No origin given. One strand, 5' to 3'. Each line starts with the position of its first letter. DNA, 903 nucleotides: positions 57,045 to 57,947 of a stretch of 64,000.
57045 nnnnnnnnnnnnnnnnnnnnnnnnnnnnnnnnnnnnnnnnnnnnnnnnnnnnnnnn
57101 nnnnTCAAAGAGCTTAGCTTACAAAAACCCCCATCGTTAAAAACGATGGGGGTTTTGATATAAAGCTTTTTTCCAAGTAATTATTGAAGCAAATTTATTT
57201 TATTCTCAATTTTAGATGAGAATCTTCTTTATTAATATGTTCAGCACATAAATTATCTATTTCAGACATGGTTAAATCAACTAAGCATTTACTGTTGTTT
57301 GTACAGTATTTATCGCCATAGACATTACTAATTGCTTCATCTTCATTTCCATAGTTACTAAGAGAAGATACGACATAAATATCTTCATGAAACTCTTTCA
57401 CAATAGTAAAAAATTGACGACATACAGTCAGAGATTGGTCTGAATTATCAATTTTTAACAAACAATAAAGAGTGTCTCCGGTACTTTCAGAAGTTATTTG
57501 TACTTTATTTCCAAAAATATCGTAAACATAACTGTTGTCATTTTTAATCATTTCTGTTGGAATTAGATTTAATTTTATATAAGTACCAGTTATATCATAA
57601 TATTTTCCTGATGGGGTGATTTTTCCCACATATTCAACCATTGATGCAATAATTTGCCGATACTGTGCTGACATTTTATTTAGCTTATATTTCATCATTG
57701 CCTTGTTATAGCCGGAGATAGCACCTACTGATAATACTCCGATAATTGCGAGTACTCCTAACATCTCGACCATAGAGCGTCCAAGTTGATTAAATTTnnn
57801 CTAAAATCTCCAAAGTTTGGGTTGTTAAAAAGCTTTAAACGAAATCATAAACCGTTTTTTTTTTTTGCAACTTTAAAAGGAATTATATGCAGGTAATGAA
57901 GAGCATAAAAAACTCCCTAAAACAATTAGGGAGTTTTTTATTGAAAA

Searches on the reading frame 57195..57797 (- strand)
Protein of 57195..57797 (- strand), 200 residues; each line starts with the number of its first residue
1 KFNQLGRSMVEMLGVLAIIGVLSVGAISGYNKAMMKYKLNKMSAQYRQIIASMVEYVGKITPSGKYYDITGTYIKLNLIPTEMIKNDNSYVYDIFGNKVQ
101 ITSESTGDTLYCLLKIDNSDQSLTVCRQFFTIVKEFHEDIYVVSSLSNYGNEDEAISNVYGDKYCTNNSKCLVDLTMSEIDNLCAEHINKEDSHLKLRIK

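Call 62: search_protein_families(library=pfam, proteins=[window:57195-57797:-], max_evalue=0.01)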
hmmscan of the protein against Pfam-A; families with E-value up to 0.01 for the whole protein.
window:57195-57797:- (200 aa): 1 family
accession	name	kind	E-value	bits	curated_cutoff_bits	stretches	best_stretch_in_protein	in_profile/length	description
PF08805.16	PilS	-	0.00036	21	22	1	37-168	9-128/138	PilS N terminal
